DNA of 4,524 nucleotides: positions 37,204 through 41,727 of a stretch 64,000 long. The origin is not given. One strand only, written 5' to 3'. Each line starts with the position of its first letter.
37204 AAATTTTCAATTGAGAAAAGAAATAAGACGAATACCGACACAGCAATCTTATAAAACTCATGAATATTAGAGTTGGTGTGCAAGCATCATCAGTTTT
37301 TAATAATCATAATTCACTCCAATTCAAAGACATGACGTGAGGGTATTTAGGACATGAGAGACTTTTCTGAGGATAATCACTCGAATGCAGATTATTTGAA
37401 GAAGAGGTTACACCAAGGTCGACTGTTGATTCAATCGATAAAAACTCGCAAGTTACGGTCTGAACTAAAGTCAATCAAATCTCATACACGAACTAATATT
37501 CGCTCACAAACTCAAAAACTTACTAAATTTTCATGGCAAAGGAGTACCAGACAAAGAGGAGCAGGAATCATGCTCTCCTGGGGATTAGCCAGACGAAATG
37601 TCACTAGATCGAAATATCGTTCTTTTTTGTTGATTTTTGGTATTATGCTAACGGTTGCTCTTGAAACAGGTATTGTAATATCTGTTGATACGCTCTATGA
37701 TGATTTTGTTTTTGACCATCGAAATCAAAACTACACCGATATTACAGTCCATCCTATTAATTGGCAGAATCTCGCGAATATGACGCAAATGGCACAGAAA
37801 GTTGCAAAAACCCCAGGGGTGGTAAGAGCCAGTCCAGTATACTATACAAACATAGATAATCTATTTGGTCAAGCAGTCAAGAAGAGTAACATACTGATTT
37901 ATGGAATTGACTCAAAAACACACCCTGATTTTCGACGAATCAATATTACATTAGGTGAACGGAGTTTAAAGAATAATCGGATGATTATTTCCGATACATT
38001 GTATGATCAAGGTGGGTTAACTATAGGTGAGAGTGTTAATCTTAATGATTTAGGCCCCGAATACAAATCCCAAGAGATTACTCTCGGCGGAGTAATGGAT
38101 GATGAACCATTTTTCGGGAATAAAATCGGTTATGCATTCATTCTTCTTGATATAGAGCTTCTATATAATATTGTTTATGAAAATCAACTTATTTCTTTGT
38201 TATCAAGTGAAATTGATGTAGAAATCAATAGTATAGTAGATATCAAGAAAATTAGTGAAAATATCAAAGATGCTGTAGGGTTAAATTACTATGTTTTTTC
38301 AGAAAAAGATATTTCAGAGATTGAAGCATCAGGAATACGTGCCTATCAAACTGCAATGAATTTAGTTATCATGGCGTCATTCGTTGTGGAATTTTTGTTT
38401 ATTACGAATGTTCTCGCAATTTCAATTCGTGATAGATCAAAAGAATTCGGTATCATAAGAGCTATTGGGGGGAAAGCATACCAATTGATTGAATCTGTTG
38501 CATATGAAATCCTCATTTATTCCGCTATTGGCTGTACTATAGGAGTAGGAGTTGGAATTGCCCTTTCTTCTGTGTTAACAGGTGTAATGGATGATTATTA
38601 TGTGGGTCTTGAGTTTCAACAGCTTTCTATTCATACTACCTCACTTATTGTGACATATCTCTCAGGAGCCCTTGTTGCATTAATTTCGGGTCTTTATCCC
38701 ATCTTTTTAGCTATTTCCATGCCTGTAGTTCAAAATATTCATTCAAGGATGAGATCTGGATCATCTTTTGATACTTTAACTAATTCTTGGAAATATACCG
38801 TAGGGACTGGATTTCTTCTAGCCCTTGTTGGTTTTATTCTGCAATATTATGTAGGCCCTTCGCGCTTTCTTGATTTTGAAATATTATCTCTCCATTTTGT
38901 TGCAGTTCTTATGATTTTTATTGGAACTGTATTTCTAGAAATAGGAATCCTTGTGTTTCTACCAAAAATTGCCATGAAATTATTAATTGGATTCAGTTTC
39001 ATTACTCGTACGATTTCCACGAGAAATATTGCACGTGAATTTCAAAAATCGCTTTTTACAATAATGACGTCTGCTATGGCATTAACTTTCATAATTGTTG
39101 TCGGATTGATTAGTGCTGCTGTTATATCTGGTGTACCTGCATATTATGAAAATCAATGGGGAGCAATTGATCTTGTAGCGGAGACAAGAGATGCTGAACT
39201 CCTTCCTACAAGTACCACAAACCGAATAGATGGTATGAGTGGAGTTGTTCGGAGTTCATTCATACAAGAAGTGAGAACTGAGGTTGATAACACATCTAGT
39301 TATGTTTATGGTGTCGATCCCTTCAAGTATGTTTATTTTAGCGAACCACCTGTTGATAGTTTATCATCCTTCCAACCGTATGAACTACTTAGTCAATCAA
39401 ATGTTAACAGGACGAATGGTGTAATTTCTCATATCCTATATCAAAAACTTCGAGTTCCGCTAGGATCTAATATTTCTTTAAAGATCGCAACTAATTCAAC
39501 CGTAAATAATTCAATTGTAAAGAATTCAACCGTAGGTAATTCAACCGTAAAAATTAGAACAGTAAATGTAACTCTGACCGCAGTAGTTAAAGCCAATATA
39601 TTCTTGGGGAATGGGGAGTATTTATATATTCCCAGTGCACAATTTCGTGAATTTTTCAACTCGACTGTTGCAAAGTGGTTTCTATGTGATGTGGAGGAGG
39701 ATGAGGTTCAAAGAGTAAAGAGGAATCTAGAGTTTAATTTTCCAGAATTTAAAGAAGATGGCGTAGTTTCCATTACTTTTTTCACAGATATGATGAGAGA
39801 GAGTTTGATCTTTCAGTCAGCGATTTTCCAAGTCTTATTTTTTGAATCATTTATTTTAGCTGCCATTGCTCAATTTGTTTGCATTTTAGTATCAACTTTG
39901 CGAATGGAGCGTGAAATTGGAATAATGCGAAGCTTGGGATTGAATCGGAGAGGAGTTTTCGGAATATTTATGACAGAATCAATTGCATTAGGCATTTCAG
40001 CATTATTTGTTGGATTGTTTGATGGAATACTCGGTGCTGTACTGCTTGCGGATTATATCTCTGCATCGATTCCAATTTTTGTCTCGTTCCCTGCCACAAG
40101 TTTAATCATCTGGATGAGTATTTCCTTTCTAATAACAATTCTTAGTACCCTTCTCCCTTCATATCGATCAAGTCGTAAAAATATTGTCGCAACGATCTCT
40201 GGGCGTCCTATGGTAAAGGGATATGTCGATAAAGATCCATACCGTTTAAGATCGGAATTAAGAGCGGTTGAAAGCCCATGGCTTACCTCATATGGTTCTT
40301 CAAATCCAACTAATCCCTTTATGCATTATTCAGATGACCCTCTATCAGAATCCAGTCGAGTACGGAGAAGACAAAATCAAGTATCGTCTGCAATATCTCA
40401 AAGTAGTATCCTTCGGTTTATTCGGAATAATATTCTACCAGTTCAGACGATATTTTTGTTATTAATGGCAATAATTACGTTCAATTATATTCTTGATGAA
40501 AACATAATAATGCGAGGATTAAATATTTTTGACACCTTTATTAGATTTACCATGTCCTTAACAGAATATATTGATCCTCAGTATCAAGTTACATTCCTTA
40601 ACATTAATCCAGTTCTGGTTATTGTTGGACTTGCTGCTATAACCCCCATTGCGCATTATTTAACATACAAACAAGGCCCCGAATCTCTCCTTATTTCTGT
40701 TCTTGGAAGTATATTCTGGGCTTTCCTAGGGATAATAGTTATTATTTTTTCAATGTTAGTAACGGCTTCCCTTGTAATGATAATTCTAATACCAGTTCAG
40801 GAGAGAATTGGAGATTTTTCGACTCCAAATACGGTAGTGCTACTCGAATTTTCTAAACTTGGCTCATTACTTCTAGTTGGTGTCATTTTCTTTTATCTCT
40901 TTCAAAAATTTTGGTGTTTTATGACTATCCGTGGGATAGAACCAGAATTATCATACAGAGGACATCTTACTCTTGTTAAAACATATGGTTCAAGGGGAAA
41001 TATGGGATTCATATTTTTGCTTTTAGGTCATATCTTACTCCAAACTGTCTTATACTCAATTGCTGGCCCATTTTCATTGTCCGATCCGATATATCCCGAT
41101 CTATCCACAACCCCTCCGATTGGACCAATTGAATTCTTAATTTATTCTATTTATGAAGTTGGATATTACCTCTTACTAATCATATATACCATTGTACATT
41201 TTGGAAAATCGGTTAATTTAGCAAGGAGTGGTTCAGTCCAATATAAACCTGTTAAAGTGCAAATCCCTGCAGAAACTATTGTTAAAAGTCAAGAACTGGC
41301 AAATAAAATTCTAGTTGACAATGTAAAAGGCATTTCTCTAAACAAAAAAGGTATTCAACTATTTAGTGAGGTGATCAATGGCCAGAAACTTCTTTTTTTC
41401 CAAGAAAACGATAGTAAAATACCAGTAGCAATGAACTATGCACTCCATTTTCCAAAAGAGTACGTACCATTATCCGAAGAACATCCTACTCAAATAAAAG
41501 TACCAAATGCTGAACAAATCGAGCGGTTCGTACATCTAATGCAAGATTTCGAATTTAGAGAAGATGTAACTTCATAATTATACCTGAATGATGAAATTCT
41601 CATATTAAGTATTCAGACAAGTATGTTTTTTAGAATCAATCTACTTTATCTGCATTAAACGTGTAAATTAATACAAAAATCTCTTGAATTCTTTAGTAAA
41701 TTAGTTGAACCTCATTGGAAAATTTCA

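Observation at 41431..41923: Ancient ~480-bp segmental duplication: 'C-terminal protein module + leader + EamA 5' end' present twice, copy A decayed to a pseudogene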

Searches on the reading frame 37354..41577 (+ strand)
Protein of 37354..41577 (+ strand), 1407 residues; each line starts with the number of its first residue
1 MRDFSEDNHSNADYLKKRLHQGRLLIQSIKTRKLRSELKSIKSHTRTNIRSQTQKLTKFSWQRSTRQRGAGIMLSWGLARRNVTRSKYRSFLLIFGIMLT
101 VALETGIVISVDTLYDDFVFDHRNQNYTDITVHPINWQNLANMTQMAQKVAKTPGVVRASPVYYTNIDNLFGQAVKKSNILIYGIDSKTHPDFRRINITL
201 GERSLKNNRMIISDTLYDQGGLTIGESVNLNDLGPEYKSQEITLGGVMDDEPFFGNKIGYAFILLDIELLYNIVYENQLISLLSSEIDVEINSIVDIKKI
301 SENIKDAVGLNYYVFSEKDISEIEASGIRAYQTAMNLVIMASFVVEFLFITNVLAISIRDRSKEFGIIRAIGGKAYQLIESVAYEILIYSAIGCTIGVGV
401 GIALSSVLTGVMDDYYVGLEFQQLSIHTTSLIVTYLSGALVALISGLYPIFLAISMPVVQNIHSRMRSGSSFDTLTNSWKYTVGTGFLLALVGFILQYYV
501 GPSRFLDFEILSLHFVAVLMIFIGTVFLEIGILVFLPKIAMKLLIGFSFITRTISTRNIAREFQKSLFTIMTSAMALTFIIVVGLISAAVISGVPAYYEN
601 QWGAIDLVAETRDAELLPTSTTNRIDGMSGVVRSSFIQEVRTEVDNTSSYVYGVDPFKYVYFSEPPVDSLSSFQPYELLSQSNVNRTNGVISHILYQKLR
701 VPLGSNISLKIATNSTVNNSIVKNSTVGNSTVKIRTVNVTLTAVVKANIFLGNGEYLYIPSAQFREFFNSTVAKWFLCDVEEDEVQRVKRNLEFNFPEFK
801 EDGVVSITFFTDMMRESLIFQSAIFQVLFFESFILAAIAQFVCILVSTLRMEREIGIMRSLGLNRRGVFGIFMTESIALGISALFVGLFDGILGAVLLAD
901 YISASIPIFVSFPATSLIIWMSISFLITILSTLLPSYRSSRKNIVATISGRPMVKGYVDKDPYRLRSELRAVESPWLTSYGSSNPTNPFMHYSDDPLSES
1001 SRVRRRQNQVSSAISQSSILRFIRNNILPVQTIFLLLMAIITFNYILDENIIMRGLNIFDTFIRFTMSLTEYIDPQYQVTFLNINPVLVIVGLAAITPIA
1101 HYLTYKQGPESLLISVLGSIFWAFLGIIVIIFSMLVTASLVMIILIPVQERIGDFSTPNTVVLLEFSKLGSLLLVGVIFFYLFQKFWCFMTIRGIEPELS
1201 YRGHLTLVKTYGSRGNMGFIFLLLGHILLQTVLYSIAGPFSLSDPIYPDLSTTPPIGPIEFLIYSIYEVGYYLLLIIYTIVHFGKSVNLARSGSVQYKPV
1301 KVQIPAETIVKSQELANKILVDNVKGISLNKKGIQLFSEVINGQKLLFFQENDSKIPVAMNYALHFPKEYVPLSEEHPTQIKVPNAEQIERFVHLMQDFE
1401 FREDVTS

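Call 7: search_protein_families(library=pfam, proteins=[window:37354-41577:+], max_evalue=0.01)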
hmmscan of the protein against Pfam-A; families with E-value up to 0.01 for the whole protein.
window:37354-41577:+ (1407 aa): 2 families
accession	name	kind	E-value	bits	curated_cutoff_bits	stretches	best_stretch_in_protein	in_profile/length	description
PF02687.27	FtsX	-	1.5e-21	77.1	25.5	2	339-457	4-119/120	FtsX-like permease C-terminal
PF12704.14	MacB_PCD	-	1.1e-09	39.3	27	1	90-306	1-206/207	MacB-like periplasmic core domain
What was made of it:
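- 37354..41577 (+): Intact giant permease gene (1407 aa; MacB_PCD + two FtsX regions + long C-terminal extension). Its last 49 codons form the left end of repeat copy A. Pfam FtsX 1.5e-21 and MacB_PCD 1.1e-9 (call 7).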

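Call 38: search_protein_families(library=ncbifam, proteins=[window:37354-41577:+], max_evalue=0.01)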
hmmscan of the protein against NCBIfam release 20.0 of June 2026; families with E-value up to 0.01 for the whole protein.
window:37354-41577:+ (1407 aa): 5 families
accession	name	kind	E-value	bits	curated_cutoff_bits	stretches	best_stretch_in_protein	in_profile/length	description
TIGR03434.1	ADOP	subfamily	1.4e-16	59.8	622.3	2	326-470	262-407/803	ADOP family duplicated permease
TIGR02212.1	lolCE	equivalog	1.1e-13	51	362.45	2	130-413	63-347/411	lipoprotein-releasing ABC transporter permease subunit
NF007826.0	PRK10535.1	equivalog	8.1e-08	31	966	1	327-455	517-638/648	macrolide ABC transporter ATP-binding protein/permease MacB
NF008076.0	PRK10814.1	exception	0.00011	21.3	473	0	832-940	272-388/399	lipoprotein-releasing ABC transporter permease subunit LolC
TIGR02213.1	lolE_release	exception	0.0026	16.7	540.35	0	285-413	219-347/411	lipoprotein-releasing ABC transporter permease subunit LolE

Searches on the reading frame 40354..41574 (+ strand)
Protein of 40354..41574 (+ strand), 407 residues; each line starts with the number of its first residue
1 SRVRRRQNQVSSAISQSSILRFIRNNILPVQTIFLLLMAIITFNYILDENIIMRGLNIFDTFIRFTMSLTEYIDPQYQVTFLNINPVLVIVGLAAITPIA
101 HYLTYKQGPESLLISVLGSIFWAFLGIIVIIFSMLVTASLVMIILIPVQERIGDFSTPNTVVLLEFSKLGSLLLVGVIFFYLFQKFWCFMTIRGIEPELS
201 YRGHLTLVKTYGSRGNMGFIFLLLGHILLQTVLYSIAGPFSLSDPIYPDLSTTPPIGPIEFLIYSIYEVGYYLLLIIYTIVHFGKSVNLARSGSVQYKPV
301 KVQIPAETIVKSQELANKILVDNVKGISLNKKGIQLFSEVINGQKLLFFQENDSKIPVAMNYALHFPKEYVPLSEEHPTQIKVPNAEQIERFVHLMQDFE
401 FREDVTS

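Call 34: find_homologous_proteins(query=window:40354-41574:+, max_evalue=0.00001)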
Query window:40354-41574:+ (407 aa): 1 proteins with E <= 0.00001 among 7709 candidates.
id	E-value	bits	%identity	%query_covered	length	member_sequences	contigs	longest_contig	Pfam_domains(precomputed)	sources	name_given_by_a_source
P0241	2.0e-41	160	53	39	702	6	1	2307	PF02687.28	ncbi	ncbi:MAG: ABC transporter permease, partial [Candidatus Hodarchaeales archaeon]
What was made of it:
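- Tried and rejected: Protein search with the giant gene's C-terminal 407 aa. The word index returned one hit only (call 34).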
